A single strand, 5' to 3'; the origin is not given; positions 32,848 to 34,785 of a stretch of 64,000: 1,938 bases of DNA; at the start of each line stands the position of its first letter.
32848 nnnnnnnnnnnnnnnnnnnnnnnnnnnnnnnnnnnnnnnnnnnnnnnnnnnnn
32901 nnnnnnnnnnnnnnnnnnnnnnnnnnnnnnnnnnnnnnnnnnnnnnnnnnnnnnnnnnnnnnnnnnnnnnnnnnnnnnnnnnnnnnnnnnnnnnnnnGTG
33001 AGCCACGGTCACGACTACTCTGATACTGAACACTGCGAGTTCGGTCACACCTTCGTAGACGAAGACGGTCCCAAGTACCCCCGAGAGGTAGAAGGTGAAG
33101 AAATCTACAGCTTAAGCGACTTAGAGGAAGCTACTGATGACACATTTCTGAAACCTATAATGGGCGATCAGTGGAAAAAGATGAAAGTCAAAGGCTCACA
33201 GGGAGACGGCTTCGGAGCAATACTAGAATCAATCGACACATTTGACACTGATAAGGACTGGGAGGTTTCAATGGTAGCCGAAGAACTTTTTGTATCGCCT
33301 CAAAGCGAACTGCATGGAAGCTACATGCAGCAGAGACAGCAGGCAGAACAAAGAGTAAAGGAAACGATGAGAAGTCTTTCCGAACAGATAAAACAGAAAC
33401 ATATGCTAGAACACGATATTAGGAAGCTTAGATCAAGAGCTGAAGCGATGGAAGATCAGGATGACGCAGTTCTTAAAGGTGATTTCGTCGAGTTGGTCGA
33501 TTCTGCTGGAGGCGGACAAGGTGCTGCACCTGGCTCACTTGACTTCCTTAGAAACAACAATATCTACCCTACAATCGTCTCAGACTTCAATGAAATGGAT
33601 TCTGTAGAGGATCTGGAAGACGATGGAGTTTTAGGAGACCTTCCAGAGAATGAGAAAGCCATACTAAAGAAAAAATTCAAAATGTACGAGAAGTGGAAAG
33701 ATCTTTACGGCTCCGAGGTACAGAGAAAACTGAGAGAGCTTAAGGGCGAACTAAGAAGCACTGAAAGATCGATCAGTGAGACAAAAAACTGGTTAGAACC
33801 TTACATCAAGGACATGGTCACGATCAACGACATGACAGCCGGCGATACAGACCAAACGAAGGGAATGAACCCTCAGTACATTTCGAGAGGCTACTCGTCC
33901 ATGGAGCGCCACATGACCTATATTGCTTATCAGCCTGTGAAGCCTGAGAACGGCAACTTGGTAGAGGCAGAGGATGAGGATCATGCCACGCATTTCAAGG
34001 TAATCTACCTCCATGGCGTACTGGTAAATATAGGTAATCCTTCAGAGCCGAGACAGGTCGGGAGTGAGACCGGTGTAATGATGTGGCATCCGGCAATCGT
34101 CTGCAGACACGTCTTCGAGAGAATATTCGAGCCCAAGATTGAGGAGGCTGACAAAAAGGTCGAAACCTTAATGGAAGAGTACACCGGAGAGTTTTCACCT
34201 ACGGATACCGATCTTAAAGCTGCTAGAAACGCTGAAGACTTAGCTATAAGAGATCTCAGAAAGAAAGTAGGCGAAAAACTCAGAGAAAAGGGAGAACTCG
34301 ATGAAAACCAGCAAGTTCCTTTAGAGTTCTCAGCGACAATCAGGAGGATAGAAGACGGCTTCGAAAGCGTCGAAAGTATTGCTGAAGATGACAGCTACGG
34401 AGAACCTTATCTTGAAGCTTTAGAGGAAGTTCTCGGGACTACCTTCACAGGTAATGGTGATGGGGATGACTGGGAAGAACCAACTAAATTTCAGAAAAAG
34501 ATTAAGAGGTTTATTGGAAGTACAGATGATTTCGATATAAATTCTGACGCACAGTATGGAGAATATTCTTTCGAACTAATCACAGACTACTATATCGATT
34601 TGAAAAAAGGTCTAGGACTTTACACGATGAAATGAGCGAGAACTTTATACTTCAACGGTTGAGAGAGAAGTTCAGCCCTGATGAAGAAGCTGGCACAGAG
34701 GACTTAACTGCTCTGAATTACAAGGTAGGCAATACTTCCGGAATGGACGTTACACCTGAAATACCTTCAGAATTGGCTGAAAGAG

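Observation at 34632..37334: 900-aa orphan with an Endo IV / xylose-isomerase-like metal-ligand series split by a ~450-aa insertion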

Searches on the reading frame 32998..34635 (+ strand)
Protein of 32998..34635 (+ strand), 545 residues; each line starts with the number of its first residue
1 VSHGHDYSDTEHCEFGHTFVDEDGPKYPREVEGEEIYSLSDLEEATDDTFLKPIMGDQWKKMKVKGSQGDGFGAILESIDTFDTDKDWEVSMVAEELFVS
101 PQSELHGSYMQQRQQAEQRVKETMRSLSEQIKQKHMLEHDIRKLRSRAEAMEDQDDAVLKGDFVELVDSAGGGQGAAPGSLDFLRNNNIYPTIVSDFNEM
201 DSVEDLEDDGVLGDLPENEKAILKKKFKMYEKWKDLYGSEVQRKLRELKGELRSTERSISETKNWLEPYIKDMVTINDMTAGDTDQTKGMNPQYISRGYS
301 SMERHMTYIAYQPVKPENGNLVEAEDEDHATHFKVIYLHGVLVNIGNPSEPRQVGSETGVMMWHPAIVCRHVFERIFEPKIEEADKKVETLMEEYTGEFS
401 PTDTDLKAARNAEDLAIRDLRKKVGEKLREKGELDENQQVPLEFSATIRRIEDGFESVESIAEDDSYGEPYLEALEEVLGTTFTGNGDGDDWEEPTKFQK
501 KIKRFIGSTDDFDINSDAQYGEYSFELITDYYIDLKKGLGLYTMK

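Call 4: search_protein_families(library=pfam, proteins=[window:32998-34635:+], max_evalue=1)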
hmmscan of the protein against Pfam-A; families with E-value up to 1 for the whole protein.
window:32998-34635:+ (545 aa): 0 families

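Call 5: search_protein_families(library=ncbifam, proteins=[window:32998-34635:+], max_evalue=1)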
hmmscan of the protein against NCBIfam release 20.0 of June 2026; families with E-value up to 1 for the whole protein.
window:32998-34635:+ (545 aa): 3 families
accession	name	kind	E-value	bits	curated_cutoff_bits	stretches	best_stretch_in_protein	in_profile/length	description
NF052344.1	slr1601_fam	subfamily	0.48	10.5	70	0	241-264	35-58/91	slr1601 family putative cell division protein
NF033885.1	conj_TraP_IncI1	equivalog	0.56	9.9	135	0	109-154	94-136/217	conjugal transfer protein TraP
TIGR04527.1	mycoplas_twoTM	subfamily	0.57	9.8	125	0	231-268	102-139/248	MG_279/MG_280 family protein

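Call 21: search_protein_families(library=phrogs, proteins=[window:33160-34635:+], max_evalue=0.1)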
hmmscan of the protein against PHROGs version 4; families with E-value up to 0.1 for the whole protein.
window:33160-34635:+ (491 aa): 2 families
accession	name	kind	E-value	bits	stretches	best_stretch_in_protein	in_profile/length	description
phrog_6313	-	unknown function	0.0082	17.4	1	372-412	21-60/64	-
phrog_1034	-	unknown function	0.0098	17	1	56-103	18-65/106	-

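Call 22: search_protein_families(library=padloc, proteins=[window:33160-34635:+], max_evalue=0.1)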
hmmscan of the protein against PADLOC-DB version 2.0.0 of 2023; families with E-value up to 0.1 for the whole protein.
window:33160-34635:+ (491 aa): 0 families

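Call 40: find_homologous_proteins(query=window:33160-34632:+, max_evalue=0.001)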
Query window:33160-34632:+ (491 aa): 177 proteins with E <= 0.001 among 8000 candidates; the best 120 are listed.
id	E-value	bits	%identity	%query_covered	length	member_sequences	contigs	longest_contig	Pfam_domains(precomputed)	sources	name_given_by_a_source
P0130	1.2e-289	979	90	100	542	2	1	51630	-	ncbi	-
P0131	4.2e-184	631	60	100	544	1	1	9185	-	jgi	-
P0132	1.0e-151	524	53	100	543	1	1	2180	-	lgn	-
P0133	3.0e-150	520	52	100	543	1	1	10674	-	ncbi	-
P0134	1.4e-149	517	52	100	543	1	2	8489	-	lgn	-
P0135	1.4e-147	511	51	100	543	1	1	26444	-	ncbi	ncbi:MAG: hypothetical protein ABEJ87_04675 [Candidatus Nanohalobium sp.]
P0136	3.9e-146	506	52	100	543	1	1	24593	-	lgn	-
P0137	4.1e-145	503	52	100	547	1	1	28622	-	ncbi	ncbi:MAG: hypothetical protein ABEJ93_02380 [Candidatus Nanohalobium sp.]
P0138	4.5e-145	503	51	100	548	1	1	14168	-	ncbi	ncbi:MAG: hypothetical protein ABEK04_04030 [Candidatus Nanohalobium sp.]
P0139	1.5e-144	501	50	100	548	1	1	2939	-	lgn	-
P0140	1.8e-143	497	51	100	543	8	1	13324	-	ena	-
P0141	4.4e-143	496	51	100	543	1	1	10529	-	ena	-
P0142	9.6e-143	495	50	100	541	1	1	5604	-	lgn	-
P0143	1.2e-141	491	51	100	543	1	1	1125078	-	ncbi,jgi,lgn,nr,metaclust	ncbi:hypothetical protein AQV86_05190 [Nanohaloarchaea archaeon SG9]|nr:hypothetical protein AQV86_0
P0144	1.8e-141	491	51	100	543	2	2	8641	-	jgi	jgi:hypothetical protein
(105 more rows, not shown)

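Call 43: search_solved_structures(query=A3, max_evalue=10)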
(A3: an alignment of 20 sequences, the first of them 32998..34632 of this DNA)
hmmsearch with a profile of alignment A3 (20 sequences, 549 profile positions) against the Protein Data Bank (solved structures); distinct sequences matched with E-value up to 10: 1.
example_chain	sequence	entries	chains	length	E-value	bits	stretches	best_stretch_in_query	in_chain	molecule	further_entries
6xy1_A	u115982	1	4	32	0.99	11.3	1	252-279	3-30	4-KE-4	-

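Call 58: predict_structure(alignment_id=A3)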
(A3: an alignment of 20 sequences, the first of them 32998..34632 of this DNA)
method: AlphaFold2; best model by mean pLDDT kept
length: 545 residues; sequences in the alignment: 20
mean_pLDDT: 67.1   pTM: 0.50
mean pLDDT of the five models: 67.1, 65.9, 65.3, 64.5, 61.8
residues with pLDDT >= 90: 0; 70-90: 313; 50-70: 136; < 50: 96
segments of 3 or more residues with pLDDT < 50: 1-36, 48-50, 170-181, 279-298, 398-403, 484-495
pLDDT, mean of each block of 10 residues (from residue 1): 35 45 40 46 51 61 77 83 81 74 69 78 77 78 71 69 61 39 56 75 77 77 81 76 81 83 77 59 38 43 79 78 76 82 66 67 79 73 72 55 64 75 81 69 73 67 71 78 39 46 53 66 79 81 59
secondary structure, 60 per line:
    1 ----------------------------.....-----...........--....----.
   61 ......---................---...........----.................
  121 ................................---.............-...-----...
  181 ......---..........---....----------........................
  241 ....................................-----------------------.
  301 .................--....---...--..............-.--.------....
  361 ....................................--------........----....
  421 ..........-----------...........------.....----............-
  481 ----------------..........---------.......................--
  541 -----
elements in order: H29-33 H39-49 H52-55 E60-66 H70-85 E89-99 H104-152 H156-168 H178-186 H190-199 H203-206 H217-275 E300-317 E320-323 E332-345 E357-369 H370-396 H405-412 H417-430 H442-452 H459-463 H468-479 H497-506 H516-538

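Call 61: fold_search(model_id=the predicted structure, library=pdb)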
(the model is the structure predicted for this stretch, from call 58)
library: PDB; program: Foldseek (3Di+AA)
matches with E <= 10: 436; with E <= 0.001: 0
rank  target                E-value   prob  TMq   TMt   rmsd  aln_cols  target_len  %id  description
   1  1yc9                  1.4e-01  0.08  0.09  0.11  25.5       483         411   12  The crystal structure of the outer membrane protein VceC from the bacterial pathogen Vibrio cholerae at 1.8 resolution (released 2005-03-01)
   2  5iuy_A                1.9e-01  0.08  0.10  0.12  25.4       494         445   10  Structural insights of the outer-membrane channel OprN (released 2016-07-06)
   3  4mt0                  2.1e-01  0.12  0.14  0.16  22.3       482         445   10  Crystal Structure of the Open State of the Neisseria gonorrhoeae MtrE Outer Membrane Channel (released 2014-08-06)
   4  9qq6_A                2.3e-01  0.10  0.07  0.07  24.3       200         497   14  Structure of the Azotobacter vinelandii NifL-NifA complex (released 2025-06-18)
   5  4tko                  2.5e-01  0.08  0.09  0.13  28.1       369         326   13  Structure of the periplasmic adaptor protein EmrA (released 2014-07-09)
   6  5azs_C                2.7e-01  0.06  0.11  0.12  26.7       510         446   11  Crystal structure of a membrane protein from Pseudomonas aeruginosa (released 2016-06-08)
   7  9j3d_A                2.9e-01  0.05  0.08  0.11  26.0       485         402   11  Cryo-EM structure of TMexCD1-TOprJ1 (released 2025-08-13)
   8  8tzl_E                3.2e-01  0.14  0.13  0.18  22.9       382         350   13  Cryo-EM structure of Vibrio cholerae FtsE/FtsX/EnvC complex, full-length (released 2023-12-20)
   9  5iuy_C                3.2e-01  0.07  0.11  0.12  23.1       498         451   10  Structural insights of the outer-membrane channel OprN (released 2016-07-06)
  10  9rmm_F                3.3e-01  0.04  0.09  0.11  26.2       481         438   11  Crystal structure of outer membrane SilC (released 2025-07-23)
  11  3pik                  3.3e-01  0.04  0.08  0.10  26.1       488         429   12  Outer membrane protein CusC (released 2011-02-02)
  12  6ewy                  3.5e-01  0.60  0.15  0.32  21.2       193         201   12  RipA Peptidoglycan hydrolase (Rv1477, Mycobacterium tuberculosis) N-terminal domain (released 2018-05-02)
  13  5azs_A                3.7e-01  0.06  0.10  0.12  24.6       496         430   11  Crystal structure of a membrane protein from Pseudomonas aeruginosa (released 2016-06-08)
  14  9rmm_D                3.9e-01  0.04  0.09  0.11  25.9       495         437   11  Crystal structure of outer membrane SilC (released 2025-07-23)
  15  9rmm_A                4.3e-01  0.06  0.10  0.12  24.9       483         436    9  Crystal structure of outer membrane SilC (released 2025-07-23)
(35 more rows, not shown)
